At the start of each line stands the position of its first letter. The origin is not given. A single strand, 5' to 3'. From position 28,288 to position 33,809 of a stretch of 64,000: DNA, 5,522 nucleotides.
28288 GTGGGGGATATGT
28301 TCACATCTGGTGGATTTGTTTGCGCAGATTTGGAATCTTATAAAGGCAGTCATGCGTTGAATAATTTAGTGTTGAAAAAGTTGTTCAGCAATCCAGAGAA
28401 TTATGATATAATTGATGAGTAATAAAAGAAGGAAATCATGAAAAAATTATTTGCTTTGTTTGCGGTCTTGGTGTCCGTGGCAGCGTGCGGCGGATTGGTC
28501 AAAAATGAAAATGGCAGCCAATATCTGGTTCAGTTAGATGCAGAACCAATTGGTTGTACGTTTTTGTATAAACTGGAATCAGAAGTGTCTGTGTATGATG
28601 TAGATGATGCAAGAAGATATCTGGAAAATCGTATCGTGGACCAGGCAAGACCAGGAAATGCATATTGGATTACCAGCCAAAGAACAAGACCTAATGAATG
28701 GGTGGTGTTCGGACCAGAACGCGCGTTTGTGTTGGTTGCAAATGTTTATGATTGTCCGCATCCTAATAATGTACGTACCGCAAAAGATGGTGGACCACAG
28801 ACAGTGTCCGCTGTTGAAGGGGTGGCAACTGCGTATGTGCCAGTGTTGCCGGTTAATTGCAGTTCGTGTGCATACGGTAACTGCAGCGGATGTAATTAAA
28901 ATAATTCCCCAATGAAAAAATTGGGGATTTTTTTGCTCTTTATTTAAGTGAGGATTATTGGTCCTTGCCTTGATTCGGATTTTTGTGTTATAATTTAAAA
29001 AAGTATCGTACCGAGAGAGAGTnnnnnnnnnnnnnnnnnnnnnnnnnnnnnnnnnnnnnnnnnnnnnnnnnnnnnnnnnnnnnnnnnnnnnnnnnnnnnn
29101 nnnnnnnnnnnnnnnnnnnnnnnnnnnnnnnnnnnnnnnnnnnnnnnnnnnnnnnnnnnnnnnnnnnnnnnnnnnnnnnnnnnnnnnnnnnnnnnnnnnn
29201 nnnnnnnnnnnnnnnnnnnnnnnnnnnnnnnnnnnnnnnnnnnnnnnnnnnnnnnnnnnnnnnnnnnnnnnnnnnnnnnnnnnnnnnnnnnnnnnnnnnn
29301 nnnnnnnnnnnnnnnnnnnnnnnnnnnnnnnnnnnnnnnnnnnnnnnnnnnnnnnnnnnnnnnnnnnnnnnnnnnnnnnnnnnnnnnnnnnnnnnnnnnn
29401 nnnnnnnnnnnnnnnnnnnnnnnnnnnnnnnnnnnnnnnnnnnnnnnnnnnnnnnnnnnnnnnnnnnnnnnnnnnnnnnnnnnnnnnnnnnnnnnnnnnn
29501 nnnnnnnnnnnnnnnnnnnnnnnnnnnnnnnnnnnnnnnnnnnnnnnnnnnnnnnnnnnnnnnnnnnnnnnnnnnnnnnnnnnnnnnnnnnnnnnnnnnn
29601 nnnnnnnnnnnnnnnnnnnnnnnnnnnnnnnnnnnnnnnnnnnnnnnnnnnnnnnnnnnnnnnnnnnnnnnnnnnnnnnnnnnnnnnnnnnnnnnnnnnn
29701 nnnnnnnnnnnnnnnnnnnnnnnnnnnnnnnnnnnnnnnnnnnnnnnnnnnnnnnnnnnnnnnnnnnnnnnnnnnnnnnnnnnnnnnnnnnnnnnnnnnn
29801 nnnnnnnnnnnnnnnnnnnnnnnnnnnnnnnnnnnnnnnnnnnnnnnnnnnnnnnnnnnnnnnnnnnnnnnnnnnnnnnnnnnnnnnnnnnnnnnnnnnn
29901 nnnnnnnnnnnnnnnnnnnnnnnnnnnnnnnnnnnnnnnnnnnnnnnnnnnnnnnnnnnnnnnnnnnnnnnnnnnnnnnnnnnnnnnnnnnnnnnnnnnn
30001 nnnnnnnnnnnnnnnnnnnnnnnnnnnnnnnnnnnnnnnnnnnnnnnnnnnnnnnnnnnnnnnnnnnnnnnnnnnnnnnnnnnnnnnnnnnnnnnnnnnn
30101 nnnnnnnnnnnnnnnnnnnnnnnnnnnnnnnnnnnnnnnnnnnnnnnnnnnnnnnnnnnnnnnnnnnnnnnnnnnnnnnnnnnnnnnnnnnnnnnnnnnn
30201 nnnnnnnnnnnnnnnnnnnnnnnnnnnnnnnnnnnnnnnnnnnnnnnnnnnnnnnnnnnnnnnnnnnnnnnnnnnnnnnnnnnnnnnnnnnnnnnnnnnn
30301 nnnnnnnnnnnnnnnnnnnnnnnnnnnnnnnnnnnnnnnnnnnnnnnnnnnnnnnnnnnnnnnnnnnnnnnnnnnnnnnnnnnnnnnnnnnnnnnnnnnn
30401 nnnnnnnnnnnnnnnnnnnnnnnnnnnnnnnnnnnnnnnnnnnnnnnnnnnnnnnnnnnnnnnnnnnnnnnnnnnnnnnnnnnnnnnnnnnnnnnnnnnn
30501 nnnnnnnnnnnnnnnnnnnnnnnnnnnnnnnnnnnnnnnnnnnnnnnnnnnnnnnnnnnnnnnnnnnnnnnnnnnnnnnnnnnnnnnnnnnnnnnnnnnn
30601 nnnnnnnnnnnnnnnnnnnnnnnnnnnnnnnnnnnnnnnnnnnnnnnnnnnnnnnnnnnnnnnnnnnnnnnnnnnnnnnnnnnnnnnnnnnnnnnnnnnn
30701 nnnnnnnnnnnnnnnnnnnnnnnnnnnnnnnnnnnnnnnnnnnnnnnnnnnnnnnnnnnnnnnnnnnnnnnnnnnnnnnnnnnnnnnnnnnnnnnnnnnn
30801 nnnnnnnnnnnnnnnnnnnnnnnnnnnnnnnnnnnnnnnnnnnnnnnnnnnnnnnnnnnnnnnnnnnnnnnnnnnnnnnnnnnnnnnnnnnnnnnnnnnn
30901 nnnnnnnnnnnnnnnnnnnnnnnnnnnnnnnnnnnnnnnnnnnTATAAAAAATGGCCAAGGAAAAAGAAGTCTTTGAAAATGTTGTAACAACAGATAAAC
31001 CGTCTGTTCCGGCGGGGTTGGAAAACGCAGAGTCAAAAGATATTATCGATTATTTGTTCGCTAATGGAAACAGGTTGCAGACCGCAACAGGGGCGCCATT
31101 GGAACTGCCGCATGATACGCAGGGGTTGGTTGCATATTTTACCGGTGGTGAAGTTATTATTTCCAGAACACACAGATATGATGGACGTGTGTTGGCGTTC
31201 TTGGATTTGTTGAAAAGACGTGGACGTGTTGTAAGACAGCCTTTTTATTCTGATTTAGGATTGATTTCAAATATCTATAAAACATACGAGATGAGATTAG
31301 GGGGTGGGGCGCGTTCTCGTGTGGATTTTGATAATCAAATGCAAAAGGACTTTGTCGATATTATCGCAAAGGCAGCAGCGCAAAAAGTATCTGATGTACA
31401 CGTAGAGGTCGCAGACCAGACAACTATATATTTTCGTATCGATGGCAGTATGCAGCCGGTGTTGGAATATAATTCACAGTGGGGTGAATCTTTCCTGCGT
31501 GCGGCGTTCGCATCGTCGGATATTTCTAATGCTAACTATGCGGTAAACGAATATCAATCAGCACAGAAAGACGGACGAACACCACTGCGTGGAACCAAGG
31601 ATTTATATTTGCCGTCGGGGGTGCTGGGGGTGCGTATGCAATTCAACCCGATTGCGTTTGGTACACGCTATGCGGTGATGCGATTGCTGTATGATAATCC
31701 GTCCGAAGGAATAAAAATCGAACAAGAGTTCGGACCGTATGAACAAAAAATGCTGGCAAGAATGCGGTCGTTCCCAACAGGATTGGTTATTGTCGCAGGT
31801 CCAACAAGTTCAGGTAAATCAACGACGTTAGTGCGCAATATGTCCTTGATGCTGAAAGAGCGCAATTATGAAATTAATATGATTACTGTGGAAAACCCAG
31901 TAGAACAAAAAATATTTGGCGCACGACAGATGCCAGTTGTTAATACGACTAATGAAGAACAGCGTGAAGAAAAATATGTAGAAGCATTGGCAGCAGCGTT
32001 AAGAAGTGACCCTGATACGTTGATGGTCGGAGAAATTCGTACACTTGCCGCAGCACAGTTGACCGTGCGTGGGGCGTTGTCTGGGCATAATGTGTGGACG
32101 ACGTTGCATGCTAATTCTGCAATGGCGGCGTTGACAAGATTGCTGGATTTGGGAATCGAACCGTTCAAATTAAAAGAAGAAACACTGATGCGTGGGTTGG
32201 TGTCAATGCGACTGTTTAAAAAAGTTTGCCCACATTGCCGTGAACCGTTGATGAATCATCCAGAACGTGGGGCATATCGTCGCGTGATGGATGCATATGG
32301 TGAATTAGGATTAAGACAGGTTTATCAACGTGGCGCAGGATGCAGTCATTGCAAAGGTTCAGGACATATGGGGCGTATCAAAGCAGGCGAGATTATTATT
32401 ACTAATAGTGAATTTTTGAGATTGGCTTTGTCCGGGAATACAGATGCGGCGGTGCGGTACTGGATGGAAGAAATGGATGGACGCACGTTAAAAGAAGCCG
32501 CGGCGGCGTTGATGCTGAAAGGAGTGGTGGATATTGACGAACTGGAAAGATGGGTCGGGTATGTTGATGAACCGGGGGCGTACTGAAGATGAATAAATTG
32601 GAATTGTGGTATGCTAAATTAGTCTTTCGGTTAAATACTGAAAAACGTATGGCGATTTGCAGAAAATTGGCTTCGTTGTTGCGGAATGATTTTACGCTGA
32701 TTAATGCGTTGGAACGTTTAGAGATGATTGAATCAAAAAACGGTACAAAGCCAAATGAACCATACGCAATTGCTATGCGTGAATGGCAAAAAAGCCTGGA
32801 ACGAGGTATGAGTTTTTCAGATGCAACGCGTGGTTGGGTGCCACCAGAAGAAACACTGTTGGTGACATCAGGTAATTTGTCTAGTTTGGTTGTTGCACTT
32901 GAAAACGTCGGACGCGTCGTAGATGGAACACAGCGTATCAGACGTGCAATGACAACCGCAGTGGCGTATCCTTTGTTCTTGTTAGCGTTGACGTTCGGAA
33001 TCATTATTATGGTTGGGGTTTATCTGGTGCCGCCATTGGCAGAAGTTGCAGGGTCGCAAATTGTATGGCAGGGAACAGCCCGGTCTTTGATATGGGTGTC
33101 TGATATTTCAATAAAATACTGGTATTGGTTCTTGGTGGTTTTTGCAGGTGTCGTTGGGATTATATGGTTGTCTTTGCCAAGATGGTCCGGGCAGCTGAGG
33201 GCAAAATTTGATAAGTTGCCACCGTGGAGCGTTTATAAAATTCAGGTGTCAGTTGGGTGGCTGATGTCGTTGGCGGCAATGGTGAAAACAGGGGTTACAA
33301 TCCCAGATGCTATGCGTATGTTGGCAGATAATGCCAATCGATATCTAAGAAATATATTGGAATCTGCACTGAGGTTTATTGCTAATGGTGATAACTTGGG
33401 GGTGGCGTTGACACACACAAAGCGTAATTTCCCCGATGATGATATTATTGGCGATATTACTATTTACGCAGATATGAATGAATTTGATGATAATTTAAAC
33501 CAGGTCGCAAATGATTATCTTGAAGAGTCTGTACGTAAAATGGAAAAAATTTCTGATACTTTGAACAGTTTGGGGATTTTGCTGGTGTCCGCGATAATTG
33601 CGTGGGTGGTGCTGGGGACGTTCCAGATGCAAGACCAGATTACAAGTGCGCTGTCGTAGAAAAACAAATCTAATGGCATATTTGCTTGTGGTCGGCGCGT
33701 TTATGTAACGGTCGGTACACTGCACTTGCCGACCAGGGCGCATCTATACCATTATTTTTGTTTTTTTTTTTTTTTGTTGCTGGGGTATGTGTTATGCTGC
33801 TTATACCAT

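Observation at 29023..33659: Orphan 4-gene pilus/secretion-like module (bitopic protein, PilP-like, zinc-finger GspE-family ATPase, GspF-family platform) with no pilin, peptidase or secretin in cis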

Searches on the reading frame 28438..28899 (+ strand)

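Call 3: search_protein_families(library=pfam, proteins=[window:28438-28899:+], max_evalue=0.1)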
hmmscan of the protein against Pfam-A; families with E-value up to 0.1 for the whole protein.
window:28438-28899:+ (153 aa): 0 families

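Call 4: search_protein_families(library=ncbifam, proteins=[window:28438-28899:+], max_evalue=0.1)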
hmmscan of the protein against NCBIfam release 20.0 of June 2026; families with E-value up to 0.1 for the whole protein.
window:28438-28899:+ (153 aa): 2 families
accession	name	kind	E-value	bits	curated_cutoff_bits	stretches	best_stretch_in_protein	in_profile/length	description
NF050142.1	PG1828_fam_lipo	equivalog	0.016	15.9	50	1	1-23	1-25/59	PG1828 family lipoprotein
NF047847.2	SS_mature_LptM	equivalog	0.073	13.2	27.7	0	1-18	1-21/31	LPS translocon maturation chaperone LptM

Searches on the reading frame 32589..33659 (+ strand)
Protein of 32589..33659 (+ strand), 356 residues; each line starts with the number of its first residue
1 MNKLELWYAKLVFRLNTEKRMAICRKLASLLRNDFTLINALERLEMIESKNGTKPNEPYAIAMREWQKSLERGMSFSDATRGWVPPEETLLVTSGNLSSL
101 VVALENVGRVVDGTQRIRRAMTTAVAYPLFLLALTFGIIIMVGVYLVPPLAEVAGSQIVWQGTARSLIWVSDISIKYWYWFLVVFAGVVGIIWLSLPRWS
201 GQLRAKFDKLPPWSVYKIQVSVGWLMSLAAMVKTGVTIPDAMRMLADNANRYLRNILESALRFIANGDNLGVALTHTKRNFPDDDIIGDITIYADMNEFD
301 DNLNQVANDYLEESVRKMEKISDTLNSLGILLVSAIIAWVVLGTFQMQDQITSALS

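Call 3: search_protein_families(library=pfam, proteins=[window:32589-33659:+], max_evalue=0.1)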
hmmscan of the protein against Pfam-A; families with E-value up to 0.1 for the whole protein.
window:32589-33659:+ (356 aa): 2 families
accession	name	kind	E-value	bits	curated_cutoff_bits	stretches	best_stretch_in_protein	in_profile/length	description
PF00482.28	T2SSF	-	4.5e-27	94.9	25.2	2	224-343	1-121/125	Type II secretion system (T2SS), protein F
PF15420.11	Abhydrolase_9_N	-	0.0018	18.8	27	1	175-264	49-138/208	Alpha/beta-hydrolase family N-terminus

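Call 4: search_protein_families(library=ncbifam, proteins=[window:32589-33659:+], max_evalue=0.1)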
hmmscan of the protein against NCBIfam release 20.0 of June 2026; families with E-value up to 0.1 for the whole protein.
window:32589-33659:+ (356 aa): 6 families
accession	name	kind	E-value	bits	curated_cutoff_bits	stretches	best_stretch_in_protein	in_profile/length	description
TIGR02120.1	GspF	equivalog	6.6e-21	75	424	1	14-343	59-389/401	type II secretion system inner membrane protein GspF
NF041012.2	T4P_ComGB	equivalog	1.1e-16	61.1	240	1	20-278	3-259/332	competence type IV pilus assembly protein ComGB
NF007861.0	PRK10573.1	equivalog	1.8e-15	56.9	401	1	16-343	57-386/401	protein transport protein HofC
NF052607.1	T4PiliAsmPilCThrm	equivalog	2.8e-12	46.4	700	1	19-356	66-405/406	type IV pilus assembly protein PilC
NF052606.1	T4PiliAsmPilCMyx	equivalog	7.3e-11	41.5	700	1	23-343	85-406/419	type IV pilus assembly protein PilC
NF047826.1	T3SSXpsF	equivalog_domain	1.4e-07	30.7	650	1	100-354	146-403/405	type II secretion system protein XpsF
